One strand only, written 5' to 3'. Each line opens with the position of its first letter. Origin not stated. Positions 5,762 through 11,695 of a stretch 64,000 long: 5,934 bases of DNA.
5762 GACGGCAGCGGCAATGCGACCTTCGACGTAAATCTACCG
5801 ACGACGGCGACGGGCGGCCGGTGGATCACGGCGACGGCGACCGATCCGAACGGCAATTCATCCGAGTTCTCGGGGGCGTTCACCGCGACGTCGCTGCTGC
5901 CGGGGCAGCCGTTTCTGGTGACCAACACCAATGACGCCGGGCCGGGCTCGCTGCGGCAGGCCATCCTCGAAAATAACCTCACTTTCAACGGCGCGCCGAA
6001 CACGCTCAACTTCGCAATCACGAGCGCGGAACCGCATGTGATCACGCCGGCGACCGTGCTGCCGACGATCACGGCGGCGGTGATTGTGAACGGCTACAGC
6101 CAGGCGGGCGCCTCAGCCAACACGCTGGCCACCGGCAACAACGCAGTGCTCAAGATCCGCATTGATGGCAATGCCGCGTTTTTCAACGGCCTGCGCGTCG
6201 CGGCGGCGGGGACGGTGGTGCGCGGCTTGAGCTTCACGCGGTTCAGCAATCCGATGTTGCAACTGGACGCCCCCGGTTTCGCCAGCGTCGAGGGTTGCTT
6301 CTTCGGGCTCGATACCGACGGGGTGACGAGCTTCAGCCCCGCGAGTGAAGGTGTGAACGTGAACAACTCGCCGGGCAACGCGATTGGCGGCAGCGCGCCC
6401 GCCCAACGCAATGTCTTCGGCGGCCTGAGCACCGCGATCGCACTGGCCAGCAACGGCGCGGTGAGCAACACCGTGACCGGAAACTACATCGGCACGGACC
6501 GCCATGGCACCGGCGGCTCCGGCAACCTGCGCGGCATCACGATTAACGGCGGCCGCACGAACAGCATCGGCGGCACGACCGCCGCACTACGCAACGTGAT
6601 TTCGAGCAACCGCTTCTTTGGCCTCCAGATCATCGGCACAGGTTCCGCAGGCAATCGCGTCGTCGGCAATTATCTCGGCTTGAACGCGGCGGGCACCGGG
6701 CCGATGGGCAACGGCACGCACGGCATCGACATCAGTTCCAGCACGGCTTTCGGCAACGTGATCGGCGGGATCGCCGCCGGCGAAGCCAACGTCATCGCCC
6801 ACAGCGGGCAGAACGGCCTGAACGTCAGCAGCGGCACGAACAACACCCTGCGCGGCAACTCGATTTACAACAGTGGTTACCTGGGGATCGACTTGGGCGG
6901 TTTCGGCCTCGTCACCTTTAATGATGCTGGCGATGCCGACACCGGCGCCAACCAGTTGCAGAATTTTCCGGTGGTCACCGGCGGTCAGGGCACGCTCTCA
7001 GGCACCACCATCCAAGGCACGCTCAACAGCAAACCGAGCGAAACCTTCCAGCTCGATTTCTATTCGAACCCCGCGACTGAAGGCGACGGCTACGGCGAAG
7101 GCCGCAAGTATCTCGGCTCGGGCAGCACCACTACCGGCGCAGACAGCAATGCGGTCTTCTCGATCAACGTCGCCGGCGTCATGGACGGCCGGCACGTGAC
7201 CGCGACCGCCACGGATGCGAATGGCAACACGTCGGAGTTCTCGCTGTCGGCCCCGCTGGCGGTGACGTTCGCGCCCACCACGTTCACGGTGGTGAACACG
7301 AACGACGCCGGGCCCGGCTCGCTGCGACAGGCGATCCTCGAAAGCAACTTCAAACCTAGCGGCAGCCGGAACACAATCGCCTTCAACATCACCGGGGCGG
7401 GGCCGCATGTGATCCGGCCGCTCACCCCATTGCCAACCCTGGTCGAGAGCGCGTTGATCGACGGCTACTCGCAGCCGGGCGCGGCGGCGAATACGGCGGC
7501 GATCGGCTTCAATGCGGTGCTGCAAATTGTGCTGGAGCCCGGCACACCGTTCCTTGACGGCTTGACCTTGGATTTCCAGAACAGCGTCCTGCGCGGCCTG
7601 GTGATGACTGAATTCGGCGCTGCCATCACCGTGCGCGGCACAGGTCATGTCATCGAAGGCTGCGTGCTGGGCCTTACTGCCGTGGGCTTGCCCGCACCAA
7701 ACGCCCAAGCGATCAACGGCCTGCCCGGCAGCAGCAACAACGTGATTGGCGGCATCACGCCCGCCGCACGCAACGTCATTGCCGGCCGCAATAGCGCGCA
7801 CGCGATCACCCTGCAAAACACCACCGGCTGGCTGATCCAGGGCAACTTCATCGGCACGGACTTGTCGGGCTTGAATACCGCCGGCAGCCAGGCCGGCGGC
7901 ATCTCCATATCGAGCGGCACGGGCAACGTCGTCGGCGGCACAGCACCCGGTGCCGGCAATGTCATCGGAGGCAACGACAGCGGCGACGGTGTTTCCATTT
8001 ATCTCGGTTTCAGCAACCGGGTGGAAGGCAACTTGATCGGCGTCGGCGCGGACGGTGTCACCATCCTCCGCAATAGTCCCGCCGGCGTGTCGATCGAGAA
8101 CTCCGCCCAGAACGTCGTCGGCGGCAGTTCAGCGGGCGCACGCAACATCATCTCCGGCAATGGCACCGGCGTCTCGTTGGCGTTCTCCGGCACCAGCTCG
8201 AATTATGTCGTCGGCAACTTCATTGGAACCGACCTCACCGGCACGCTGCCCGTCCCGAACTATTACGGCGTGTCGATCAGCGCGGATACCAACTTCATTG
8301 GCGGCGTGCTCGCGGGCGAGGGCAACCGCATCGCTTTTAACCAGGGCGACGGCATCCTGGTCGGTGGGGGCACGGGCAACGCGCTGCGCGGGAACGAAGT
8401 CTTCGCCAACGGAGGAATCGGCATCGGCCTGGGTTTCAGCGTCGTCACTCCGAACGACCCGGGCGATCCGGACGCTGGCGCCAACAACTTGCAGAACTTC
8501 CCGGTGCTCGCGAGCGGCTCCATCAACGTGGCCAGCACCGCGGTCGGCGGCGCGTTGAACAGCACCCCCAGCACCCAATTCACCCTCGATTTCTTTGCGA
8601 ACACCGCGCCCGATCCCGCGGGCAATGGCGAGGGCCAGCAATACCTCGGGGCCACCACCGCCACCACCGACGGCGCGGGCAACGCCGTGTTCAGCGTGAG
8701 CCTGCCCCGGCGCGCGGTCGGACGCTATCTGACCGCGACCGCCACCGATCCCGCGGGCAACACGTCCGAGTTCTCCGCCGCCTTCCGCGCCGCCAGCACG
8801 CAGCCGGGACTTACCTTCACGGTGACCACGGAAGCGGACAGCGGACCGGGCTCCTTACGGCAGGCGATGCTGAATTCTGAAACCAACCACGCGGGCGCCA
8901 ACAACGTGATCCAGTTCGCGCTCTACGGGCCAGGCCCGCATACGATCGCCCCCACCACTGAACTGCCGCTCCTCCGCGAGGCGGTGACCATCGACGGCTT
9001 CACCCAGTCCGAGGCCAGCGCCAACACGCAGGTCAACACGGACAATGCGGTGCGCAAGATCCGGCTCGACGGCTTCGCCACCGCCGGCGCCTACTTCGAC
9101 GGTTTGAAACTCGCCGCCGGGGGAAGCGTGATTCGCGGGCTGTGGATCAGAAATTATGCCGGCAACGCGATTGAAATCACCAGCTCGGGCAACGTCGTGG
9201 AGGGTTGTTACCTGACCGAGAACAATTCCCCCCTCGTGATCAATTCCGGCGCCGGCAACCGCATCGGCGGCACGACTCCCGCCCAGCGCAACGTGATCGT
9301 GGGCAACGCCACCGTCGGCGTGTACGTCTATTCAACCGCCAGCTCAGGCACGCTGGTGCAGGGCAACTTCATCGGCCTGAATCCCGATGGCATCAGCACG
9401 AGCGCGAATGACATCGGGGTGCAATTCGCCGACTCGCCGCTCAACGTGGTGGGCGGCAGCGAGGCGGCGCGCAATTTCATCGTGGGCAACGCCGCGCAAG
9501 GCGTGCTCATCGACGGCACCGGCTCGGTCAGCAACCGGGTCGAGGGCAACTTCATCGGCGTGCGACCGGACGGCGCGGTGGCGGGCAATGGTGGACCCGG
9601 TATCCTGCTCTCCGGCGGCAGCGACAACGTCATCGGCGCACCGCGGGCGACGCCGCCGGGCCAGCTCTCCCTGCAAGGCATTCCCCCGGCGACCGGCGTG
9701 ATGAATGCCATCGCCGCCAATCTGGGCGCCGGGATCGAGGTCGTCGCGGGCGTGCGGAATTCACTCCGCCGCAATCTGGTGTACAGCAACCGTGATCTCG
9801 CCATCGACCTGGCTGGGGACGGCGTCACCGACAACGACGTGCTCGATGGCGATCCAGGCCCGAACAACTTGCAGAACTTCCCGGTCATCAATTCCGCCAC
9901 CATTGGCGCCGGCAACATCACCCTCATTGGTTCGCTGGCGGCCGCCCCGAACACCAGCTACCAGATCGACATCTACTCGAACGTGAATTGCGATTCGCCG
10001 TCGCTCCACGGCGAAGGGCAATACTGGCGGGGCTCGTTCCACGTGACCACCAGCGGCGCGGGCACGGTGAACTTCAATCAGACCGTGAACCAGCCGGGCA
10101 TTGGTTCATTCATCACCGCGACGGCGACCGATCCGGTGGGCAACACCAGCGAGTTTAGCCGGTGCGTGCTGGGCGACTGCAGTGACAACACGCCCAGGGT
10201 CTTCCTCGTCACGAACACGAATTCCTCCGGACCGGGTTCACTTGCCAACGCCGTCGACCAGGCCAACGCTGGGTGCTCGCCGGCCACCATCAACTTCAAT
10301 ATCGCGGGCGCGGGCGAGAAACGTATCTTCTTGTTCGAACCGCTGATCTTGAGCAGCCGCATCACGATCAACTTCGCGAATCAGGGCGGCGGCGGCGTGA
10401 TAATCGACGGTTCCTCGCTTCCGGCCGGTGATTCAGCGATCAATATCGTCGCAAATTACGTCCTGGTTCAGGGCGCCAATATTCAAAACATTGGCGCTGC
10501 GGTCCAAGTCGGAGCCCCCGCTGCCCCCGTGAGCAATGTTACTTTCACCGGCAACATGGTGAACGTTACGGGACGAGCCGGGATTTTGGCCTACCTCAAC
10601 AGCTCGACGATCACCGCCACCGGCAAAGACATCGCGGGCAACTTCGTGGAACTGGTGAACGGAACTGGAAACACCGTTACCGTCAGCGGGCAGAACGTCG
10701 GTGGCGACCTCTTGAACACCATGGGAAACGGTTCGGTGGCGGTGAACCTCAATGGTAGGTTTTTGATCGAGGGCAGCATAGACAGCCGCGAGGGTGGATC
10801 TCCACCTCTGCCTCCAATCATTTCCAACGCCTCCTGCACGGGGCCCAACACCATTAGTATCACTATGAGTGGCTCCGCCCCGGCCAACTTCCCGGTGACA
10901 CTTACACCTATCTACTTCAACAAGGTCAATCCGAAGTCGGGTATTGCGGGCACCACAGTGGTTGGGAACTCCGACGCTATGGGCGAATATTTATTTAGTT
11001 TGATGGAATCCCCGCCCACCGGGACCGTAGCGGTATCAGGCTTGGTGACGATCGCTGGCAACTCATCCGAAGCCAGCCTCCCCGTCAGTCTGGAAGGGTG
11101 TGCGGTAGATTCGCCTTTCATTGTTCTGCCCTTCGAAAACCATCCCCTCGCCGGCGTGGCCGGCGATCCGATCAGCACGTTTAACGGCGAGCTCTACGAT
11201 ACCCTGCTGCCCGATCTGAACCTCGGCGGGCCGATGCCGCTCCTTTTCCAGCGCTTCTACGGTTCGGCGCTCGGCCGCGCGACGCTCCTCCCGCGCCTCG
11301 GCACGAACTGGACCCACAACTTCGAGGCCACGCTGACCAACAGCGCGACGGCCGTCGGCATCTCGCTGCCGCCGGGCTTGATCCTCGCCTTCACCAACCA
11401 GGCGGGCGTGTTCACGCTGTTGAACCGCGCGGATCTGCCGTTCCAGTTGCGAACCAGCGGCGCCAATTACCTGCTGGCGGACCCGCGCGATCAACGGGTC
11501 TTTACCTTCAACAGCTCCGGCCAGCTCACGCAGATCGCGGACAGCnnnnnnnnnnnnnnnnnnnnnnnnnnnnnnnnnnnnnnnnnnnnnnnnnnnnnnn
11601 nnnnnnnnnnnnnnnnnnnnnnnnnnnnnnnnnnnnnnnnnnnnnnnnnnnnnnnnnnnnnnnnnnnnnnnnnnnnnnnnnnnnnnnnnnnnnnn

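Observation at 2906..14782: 3,958-aa Sec-signal protein joining 5.5 tandem beta-helix modules to a complete RHS cage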

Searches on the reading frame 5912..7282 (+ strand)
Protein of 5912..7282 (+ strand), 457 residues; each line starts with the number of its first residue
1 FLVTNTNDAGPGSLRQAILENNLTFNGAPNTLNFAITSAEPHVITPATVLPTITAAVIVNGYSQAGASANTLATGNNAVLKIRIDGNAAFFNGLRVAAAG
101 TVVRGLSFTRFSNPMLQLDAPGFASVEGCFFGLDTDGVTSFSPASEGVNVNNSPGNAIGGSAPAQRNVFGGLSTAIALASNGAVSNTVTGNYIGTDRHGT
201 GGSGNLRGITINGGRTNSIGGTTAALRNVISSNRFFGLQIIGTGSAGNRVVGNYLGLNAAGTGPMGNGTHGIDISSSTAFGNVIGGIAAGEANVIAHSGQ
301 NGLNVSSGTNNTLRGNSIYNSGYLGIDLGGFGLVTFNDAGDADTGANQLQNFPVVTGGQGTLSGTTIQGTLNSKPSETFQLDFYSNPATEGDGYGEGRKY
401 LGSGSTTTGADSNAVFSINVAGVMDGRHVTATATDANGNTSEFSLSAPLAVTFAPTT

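Call 8: search_protein_families(library=pfam, proteins=[window:5912-7282:+], max_evalue=0.01)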
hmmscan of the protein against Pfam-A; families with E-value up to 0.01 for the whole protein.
window:5912-7282:+ (457 aa): 1 family
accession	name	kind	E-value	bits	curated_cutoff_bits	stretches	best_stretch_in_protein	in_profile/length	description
PF17936.7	Big_6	-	0.0047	17.6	27.6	0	407-442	39-75/83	Bacterial Ig domain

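Call 9: search_protein_families(library=ncbifam, proteins=[window:5912-7282:+], max_evalue=0.01)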
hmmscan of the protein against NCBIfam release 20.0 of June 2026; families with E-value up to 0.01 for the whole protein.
window:5912-7282:+ (457 aa): 0 families

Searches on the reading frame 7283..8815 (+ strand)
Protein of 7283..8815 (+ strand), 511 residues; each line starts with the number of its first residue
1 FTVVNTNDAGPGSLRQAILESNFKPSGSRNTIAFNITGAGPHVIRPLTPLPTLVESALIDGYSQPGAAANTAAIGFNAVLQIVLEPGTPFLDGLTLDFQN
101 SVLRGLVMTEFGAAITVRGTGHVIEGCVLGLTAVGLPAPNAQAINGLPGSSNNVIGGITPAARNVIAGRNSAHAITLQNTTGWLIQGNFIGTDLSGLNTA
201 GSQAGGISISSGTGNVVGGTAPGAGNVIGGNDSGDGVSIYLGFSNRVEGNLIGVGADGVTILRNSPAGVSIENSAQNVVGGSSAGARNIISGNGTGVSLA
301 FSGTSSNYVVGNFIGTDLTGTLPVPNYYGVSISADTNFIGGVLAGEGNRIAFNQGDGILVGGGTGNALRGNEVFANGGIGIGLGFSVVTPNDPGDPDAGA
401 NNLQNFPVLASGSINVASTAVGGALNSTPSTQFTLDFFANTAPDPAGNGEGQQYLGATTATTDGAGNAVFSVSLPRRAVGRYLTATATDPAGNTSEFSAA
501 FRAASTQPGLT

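Call 8: search_protein_families(library=pfam, proteins=[window:7283-8815:+], max_evalue=0.01)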
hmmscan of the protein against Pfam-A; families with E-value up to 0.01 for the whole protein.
window:7283-8815:+ (511 aa): 2 families
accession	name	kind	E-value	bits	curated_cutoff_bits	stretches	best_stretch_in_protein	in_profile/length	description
PF05048.19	NosD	-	0.0002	21.3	23.6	0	167-348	55-205/212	Periplasmic copper-binding protein (NosD)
PF17936.7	Big_6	-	0.0085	16.7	27.6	1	453-496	35-75/83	Bacterial Ig domain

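Call 9: search_protein_families(library=ncbifam, proteins=[window:7283-8815:+], max_evalue=0.01)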
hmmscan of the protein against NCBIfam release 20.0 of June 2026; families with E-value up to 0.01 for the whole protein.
window:7283-8815:+ (511 aa): 0 families

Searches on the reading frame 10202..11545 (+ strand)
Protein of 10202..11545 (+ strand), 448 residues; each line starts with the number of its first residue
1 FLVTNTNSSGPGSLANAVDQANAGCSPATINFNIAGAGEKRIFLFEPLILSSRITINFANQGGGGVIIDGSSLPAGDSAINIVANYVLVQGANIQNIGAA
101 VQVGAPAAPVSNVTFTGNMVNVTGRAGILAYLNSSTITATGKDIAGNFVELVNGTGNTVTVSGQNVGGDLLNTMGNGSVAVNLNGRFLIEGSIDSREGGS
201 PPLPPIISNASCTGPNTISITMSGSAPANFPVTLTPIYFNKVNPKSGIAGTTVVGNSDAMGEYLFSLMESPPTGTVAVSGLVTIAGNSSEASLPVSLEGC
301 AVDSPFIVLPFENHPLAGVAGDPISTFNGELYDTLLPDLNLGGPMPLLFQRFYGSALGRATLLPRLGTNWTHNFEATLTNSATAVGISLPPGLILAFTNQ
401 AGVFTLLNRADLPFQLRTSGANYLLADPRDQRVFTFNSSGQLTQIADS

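Call 8: search_protein_families(library=pfam, proteins=[window:10202-11545:+], max_evalue=0.01)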
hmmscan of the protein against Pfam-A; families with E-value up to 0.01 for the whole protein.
window:10202-11545:+ (448 aa): 1 family
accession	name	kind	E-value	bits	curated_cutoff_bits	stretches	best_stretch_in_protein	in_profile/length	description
PF20148.4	DUF6531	-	1.8e-10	41.4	24.1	1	321-381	1-57/74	Domain of unknown function (DUF6531)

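Call 9: search_protein_families(library=ncbifam, proteins=[window:10202-11545:+], max_evalue=0.01)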
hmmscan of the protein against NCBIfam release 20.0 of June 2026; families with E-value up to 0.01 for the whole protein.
window:10202-11545:+ (448 aa): 0 families

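Call 17: find_homologous_proteins(query=window:10202-11545:+, max_evalue=0.00001)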
Query window:10202-11545:+: 8000 candidates shared short words with the query, none scored E <= 0.00001.

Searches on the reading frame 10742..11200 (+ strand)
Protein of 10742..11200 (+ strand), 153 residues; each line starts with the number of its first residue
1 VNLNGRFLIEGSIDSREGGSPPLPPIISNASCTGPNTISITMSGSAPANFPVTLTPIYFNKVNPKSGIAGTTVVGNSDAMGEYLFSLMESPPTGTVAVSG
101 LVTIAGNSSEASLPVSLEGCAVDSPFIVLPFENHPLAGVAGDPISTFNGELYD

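Call 77: search_protein_families(library=pfam, proteins=[window:10742-11200:+], max_evalue=0.1)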
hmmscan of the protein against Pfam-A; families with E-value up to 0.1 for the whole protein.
window:10742-11200:+ (153 aa): 0 families
